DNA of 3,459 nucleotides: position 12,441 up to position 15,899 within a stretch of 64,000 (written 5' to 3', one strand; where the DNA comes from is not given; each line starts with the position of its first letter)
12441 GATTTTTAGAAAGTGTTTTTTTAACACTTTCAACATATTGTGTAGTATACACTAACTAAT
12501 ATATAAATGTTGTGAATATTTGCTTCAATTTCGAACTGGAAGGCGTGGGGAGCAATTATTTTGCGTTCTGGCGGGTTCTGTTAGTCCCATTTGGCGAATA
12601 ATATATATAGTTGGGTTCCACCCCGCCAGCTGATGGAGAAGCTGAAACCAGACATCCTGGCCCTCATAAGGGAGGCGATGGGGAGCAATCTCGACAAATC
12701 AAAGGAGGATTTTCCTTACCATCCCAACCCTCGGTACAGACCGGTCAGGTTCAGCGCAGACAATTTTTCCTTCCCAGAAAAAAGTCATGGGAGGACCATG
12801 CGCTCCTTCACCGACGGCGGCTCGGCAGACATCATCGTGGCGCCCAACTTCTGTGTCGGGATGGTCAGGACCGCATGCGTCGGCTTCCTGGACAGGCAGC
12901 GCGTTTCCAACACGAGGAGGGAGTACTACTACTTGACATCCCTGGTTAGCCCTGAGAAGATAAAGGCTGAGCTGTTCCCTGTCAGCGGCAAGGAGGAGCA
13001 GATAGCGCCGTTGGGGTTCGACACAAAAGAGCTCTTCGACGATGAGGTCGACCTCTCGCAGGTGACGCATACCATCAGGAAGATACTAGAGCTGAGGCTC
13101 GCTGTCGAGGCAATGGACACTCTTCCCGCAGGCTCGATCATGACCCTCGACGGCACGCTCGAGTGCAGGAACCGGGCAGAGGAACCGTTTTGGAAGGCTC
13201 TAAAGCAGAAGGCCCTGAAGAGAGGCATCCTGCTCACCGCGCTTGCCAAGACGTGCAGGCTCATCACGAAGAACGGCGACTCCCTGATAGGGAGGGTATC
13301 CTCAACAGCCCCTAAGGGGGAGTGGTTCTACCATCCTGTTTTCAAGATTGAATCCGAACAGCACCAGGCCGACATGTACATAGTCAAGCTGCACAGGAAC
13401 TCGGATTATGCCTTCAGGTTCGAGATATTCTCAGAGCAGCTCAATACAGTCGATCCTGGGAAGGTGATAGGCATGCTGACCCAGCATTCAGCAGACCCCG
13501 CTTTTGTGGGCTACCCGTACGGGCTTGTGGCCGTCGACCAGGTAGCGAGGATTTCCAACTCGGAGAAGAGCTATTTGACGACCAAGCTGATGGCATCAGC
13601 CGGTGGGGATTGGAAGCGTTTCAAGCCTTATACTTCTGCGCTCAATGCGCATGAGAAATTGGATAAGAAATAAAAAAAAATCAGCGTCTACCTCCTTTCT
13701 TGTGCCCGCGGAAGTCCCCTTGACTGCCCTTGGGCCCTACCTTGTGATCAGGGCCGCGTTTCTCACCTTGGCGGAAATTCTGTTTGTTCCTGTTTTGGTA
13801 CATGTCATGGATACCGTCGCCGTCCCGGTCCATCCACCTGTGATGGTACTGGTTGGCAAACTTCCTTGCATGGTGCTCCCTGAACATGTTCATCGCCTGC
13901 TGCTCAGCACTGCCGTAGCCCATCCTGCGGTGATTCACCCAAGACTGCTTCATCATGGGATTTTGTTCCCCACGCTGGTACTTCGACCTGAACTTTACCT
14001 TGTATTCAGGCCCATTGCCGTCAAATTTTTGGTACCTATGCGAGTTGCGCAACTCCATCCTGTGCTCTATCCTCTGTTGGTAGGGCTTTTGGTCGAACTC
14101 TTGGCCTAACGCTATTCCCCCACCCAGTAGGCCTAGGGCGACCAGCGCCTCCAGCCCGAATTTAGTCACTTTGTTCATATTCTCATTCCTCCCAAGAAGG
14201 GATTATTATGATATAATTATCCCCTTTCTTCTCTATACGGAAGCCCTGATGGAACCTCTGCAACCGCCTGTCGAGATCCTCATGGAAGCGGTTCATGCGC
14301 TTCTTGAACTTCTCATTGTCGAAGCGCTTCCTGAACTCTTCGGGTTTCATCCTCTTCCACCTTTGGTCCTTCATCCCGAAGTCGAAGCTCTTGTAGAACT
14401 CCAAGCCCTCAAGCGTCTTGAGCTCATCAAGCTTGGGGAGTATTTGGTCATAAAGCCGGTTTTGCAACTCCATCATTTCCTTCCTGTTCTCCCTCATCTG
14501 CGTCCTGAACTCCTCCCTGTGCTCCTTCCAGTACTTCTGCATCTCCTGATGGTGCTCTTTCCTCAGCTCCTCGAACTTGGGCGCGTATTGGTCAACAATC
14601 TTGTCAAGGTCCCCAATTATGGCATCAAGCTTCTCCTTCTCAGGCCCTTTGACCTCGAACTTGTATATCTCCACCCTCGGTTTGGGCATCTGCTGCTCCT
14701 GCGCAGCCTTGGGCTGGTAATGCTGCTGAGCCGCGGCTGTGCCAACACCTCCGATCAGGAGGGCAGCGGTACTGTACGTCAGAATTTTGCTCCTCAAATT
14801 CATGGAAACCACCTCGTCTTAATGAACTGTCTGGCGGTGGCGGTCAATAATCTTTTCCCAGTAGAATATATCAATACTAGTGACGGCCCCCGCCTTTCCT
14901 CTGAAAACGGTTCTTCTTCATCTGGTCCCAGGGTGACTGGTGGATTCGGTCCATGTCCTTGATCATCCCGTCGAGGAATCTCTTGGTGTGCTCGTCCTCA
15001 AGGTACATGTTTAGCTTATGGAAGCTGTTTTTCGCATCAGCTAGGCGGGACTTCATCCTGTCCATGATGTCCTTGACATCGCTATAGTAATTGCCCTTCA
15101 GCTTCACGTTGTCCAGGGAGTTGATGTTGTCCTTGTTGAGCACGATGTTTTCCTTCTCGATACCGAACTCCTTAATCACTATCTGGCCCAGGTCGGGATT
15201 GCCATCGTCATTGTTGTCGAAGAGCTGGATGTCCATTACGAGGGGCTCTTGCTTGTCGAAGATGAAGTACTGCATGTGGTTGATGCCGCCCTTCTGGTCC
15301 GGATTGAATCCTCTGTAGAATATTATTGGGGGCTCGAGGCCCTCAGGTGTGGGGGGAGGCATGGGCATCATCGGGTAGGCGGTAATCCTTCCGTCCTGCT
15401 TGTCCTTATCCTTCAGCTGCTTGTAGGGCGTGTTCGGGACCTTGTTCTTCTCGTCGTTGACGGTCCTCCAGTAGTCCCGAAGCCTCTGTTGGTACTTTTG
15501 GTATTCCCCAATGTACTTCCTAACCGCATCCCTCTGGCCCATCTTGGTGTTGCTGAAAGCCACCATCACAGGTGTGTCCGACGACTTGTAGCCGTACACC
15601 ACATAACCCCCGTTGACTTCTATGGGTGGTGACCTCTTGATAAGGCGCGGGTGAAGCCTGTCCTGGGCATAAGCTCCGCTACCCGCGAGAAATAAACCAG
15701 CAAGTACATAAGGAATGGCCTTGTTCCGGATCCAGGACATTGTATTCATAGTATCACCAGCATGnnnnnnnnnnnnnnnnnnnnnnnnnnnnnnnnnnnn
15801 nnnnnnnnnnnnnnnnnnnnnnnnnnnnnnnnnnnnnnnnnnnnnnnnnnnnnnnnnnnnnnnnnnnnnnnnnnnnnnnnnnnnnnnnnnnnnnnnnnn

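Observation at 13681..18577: Five-gene minus-strand operon: membrane anchor, Sel1/TPR-APH-like kinase, three secreted charged proteins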

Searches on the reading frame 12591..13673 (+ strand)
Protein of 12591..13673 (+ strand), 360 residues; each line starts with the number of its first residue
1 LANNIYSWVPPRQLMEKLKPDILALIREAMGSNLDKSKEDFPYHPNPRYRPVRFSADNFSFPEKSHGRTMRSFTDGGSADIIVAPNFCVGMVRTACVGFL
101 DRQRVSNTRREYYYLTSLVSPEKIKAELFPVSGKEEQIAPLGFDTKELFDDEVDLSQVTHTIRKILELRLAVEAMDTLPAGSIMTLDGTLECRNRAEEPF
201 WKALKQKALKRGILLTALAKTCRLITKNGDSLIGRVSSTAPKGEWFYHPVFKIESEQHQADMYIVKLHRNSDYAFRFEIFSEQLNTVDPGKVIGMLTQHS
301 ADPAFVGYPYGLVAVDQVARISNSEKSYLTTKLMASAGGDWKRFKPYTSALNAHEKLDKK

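Call 3: search_protein_families(library=pfam, proteins=[window:12591-13673:+], max_evalue=0.1)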
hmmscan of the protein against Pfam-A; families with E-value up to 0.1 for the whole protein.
window:12591-13673:+ (360 aa): 1 family
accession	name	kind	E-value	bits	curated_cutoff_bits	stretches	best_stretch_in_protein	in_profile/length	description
PF09376.16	NurA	-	0.015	15.3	21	0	249-321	186-254/254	NurA domain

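Call 4: search_protein_families(library=ncbifam, proteins=[window:12591-13673:+], max_evalue=0.1)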
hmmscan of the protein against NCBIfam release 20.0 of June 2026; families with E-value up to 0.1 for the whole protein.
window:12591-13673:+ (360 aa): 0 families

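Call 58: search_protein_families(library=padloc, proteins=[window:12591-13673:+], max_evalue=0.01)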
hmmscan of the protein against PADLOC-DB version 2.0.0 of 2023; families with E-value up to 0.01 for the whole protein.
window:12591-13673:+ (360 aa): 0 families

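Call 59: search_protein_families(library=pfam, proteins=[L014:6841-8958:-], max_evalue=0.1)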
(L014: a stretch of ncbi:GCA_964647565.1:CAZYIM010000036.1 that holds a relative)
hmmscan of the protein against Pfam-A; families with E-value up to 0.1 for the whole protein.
L014:6841-8958:- (705 aa): 22 families
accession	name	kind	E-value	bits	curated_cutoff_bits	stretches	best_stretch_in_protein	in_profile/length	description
PF00515.34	TPR_1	-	1.9e-16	59.5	27.8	2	248-274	3-29/34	Tetratricopeptide repeat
PF13181.12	TPR_8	-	1.8e-15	56.2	25.7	2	6-37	3-34/34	Tetratricopeptide repeat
PF07719.23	TPR_2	-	1.6e-13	50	27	1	42-67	2-27/34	Tetratricopeptide repeat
PF13424.12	TPR_12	-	1.9e-12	47.7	30.1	1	43-104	5-72/77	Tetratricopeptide repeat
PF13431.12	TPR_17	-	1.5e-11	44.1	24.4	0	99-122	1-24/34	Tetratricopeptide repeat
PF13428.12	TPR_14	-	2.9e-10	40.2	23.5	0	79-120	3-44/44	Tetratricopeptide repeat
PF14559.12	TPR_19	-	7e-10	39.5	25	1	18-61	5-45/68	Tetratricopeptide repeat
PF13414.12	TPR_11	-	3.3e-08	33.5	26.8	1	16-55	6-42/42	TPR repeat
PF13432.12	TPR_16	-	9e-08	32.9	32.7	1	8-64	1-54/65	Tetratricopeptide repeat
PF13176.12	TPR_7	-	2.5e-07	30.7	27.9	0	7-35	2-30/36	Tetratricopeptide repeat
PF13174.12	TPR_6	-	1.3e-06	29.1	26.3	1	6-36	2-32/33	Tetratricopeptide repeat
PF17874.7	TPR_MalT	-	1.3e-05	25.1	45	1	7-108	83-194/336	MalT-like TPR region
PF24575.1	TPR_Slam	-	2.5e-05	25.1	35.2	0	10-64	53-104/104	Surface lipoprotein assembly modifier, N-terminal TPR repeats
PF10345.15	Cohesin_load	-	3.3e-05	22.9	25.8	1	32-153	346-485/585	Cohesin loading factor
PF25064.1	ARM_TT21_5th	-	4.1e-05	24.3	27.8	1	12-87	9-81/117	TT21 fifth ARM repeats domain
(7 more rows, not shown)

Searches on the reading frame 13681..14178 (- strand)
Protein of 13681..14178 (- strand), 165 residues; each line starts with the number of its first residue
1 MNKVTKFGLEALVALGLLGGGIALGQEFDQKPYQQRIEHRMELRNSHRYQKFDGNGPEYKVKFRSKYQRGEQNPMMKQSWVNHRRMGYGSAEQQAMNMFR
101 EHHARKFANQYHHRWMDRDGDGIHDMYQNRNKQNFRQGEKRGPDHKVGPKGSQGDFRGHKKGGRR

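Call 3: search_protein_families(library=pfam, proteins=[window:13681-14178:-], max_evalue=0.1)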
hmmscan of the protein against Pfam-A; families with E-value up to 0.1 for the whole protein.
window:13681-14178:- (165 aa): 3 families
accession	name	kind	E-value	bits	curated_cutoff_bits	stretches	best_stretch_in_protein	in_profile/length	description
PF05901.16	Excalibur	-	0.035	14.9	22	0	108-123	19-33/36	Excalibur calcium-binding domain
PF15000.11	TUSC2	-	0.039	14.8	25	1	88-152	28-93/111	Tumour suppressor candidate 2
PF17215.9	Rrp44_S1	-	0.069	13.6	23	0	4-42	19-58/89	S1 domain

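Call 4: search_protein_families(library=ncbifam, proteins=[window:13681-14178:-], max_evalue=0.1)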
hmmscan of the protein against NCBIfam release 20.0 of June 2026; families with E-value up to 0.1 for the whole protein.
window:13681-14178:- (165 aa): 1 family
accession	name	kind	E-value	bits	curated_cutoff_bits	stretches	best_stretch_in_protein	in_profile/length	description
NF009887.0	PRK13346.1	equivalog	0.095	12.3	313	0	10-51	8-51/231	superantigen-like protein SSL7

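Call 58: search_protein_families(library=padloc, proteins=[window:13681-14178:-], max_evalue=0.01)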
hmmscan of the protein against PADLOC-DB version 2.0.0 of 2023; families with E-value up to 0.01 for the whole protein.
window:13681-14178:- (165 aa): 0 families

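Call 59: search_protein_families(library=pfam, proteins=[L014:6841-8958:-], max_evalue=0.1)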
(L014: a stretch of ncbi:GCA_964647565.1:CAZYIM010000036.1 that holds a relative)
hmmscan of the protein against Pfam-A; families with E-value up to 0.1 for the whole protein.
L014:6841-8958:- (705 aa): 22 families
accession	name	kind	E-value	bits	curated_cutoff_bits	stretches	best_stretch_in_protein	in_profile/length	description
PF00515.34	TPR_1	-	1.9e-16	59.5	27.8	2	248-274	3-29/34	Tetratricopeptide repeat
PF13181.12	TPR_8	-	1.8e-15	56.2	25.7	2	6-37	3-34/34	Tetratricopeptide repeat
PF07719.23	TPR_2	-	1.6e-13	50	27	1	42-67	2-27/34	Tetratricopeptide repeat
PF13424.12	TPR_12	-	1.9e-12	47.7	30.1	1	43-104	5-72/77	Tetratricopeptide repeat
PF13431.12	TPR_17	-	1.5e-11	44.1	24.4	0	99-122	1-24/34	Tetratricopeptide repeat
PF13428.12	TPR_14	-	2.9e-10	40.2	23.5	0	79-120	3-44/44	Tetratricopeptide repeat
PF14559.12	TPR_19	-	7e-10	39.5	25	1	18-61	5-45/68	Tetratricopeptide repeat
PF13414.12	TPR_11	-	3.3e-08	33.5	26.8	1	16-55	6-42/42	TPR repeat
PF13432.12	TPR_16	-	9e-08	32.9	32.7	1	8-64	1-54/65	Tetratricopeptide repeat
PF13176.12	TPR_7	-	2.5e-07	30.7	27.9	0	7-35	2-30/36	Tetratricopeptide repeat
PF13174.12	TPR_6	-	1.3e-06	29.1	26.3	1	6-36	2-32/33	Tetratricopeptide repeat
PF17874.7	TPR_MalT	-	1.3e-05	25.1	45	1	7-108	83-194/336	MalT-like TPR region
PF24575.1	TPR_Slam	-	2.5e-05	25.1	35.2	0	10-64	53-104/104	Surface lipoprotein assembly modifier, N-terminal TPR repeats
PF10345.15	Cohesin_load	-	3.3e-05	22.9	25.8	1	32-153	346-485/585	Cohesin loading factor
PF25064.1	ARM_TT21_5th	-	4.1e-05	24.3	27.8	1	12-87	9-81/117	TT21 fifth ARM repeats domain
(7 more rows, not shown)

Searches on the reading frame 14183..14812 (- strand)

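Call 3: search_protein_families(library=pfam, proteins=[window:14183-14812:-], max_evalue=0.1)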
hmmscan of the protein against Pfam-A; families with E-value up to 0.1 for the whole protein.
window:14183-14812:- (209 aa): 3 families
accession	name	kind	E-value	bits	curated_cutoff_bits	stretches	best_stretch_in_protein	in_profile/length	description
PF22715.1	SNaCT9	-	0.00085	20.1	27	1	142-202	74-134/137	Short NACHT-associated C-Terminal domain, family 9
PF01765.24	RRF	-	0.017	15.4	29.7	1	80-135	83-138/164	Ribosome recycling factor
PF16036.10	Chalcone_3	-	0.047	14.2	27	0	68-142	70-144/165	Chalcone isomerase-like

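Call 4: search_protein_families(library=ncbifam, proteins=[window:14183-14812:-], max_evalue=0.1)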
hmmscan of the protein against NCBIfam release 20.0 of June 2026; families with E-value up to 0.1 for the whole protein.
window:14183-14812:- (209 aa): 3 families
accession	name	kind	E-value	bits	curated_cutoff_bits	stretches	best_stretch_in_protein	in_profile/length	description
NF046087.1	T3SS_scaff_SemD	subfamily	0.041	13.4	160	1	69-114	304-349/395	SemD/SinC family type III secretion system effector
NF000442.2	blaTUS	exception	0.078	12.4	550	0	70-104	66-100/248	TUS family subclass B1 metallo-beta-lactamase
TIGR00232.1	tktlase_bact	equivalog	0.093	11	682.25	0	30-116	271-358/654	transketolase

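Call 58: search_protein_families(library=padloc, proteins=[window:14183-14803:-], max_evalue=0.01)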
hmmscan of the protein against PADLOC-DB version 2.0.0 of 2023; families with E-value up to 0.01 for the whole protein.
window:14183-14803:- (206 aa): 2 families
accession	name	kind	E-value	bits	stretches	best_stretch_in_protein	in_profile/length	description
PDLC02846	DpdE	-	0.00091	15.2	1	50-132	386-468/1034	DpdE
PDLC00826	E1-E2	-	0.002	14.9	1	56-105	96-143/576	E1-E2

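Call 59: search_protein_families(library=pfam, proteins=[L014:6841-8958:-], max_evalue=0.1)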
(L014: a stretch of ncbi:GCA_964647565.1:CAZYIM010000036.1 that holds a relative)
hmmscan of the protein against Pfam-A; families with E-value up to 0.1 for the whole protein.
L014:6841-8958:- (705 aa): 22 families
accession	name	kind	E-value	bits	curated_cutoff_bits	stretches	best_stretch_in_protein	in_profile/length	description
PF00515.34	TPR_1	-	1.9e-16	59.5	27.8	2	248-274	3-29/34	Tetratricopeptide repeat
PF13181.12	TPR_8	-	1.8e-15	56.2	25.7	2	6-37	3-34/34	Tetratricopeptide repeat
PF07719.23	TPR_2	-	1.6e-13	50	27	1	42-67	2-27/34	Tetratricopeptide repeat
PF13424.12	TPR_12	-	1.9e-12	47.7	30.1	1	43-104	5-72/77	Tetratricopeptide repeat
PF13431.12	TPR_17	-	1.5e-11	44.1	24.4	0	99-122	1-24/34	Tetratricopeptide repeat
PF13428.12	TPR_14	-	2.9e-10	40.2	23.5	0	79-120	3-44/44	Tetratricopeptide repeat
PF14559.12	TPR_19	-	7e-10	39.5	25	1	18-61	5-45/68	Tetratricopeptide repeat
PF13414.12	TPR_11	-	3.3e-08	33.5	26.8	1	16-55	6-42/42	TPR repeat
PF13432.12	TPR_16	-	9e-08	32.9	32.7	1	8-64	1-54/65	Tetratricopeptide repeat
PF13176.12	TPR_7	-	2.5e-07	30.7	27.9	0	7-35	2-30/36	Tetratricopeptide repeat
PF13174.12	TPR_6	-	1.3e-06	29.1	26.3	1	6-36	2-32/33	Tetratricopeptide repeat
PF17874.7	TPR_MalT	-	1.3e-05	25.1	45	1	7-108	83-194/336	MalT-like TPR region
PF24575.1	TPR_Slam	-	2.5e-05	25.1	35.2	0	10-64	53-104/104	Surface lipoprotein assembly modifier, N-terminal TPR repeats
PF10345.15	Cohesin_load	-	3.3e-05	22.9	25.8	1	32-153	346-485/585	Cohesin loading factor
PF25064.1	ARM_TT21_5th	-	4.1e-05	24.3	27.8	1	12-87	9-81/117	TT21 fifth ARM repeats domain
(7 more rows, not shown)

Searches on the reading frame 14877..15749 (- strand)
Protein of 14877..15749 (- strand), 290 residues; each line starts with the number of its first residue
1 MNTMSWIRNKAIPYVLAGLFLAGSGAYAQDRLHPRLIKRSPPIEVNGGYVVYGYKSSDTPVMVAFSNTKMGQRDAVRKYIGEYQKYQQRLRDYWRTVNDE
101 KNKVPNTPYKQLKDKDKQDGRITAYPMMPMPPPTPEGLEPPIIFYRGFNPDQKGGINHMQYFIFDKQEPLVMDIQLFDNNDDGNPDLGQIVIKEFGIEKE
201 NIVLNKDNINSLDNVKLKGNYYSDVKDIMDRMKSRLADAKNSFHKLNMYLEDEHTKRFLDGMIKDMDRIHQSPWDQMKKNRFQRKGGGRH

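Call 3: search_protein_families(library=pfam, proteins=[window:14877-15749:-], max_evalue=0.1)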
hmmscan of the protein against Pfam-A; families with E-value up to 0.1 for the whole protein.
window:14877-15749:- (290 aa): 0 families

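Call 4: search_protein_families(library=ncbifam, proteins=[window:14877-15749:-], max_evalue=0.1)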
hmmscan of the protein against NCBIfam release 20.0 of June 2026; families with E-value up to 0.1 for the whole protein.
window:14877-15749:- (290 aa): 0 families

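Call 58: search_protein_families(library=padloc, proteins=[window:14877-15749:-], max_evalue=0.01)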
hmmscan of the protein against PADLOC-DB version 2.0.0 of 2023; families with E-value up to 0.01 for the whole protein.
window:14877-15749:- (290 aa): 0 families

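Call 59: search_protein_families(library=pfam, proteins=[L014:6841-8958:-], max_evalue=0.1)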
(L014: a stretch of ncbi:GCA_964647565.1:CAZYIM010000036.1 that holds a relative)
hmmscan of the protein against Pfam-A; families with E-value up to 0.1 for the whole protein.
L014:6841-8958:- (705 aa): 22 families
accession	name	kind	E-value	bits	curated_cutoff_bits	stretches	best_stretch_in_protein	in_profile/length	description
PF00515.34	TPR_1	-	1.9e-16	59.5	27.8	2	248-274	3-29/34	Tetratricopeptide repeat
PF13181.12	TPR_8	-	1.8e-15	56.2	25.7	2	6-37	3-34/34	Tetratricopeptide repeat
PF07719.23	TPR_2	-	1.6e-13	50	27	1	42-67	2-27/34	Tetratricopeptide repeat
PF13424.12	TPR_12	-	1.9e-12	47.7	30.1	1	43-104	5-72/77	Tetratricopeptide repeat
PF13431.12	TPR_17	-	1.5e-11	44.1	24.4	0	99-122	1-24/34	Tetratricopeptide repeat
PF13428.12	TPR_14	-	2.9e-10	40.2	23.5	0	79-120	3-44/44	Tetratricopeptide repeat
PF14559.12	TPR_19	-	7e-10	39.5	25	1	18-61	5-45/68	Tetratricopeptide repeat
PF13414.12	TPR_11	-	3.3e-08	33.5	26.8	1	16-55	6-42/42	TPR repeat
PF13432.12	TPR_16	-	9e-08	32.9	32.7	1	8-64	1-54/65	Tetratricopeptide repeat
PF13176.12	TPR_7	-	2.5e-07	30.7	27.9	0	7-35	2-30/36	Tetratricopeptide repeat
PF13174.12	TPR_6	-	1.3e-06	29.1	26.3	1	6-36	2-32/33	Tetratricopeptide repeat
PF17874.7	TPR_MalT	-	1.3e-05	25.1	45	1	7-108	83-194/336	MalT-like TPR region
PF24575.1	TPR_Slam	-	2.5e-05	25.1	35.2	0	10-64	53-104/104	Surface lipoprotein assembly modifier, N-terminal TPR repeats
PF10345.15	Cohesin_load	-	3.3e-05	22.9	25.8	1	32-153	346-485/585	Cohesin loading factor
PF25064.1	ARM_TT21_5th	-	4.1e-05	24.3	27.8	1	12-87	9-81/117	TT21 fifth ARM repeats domain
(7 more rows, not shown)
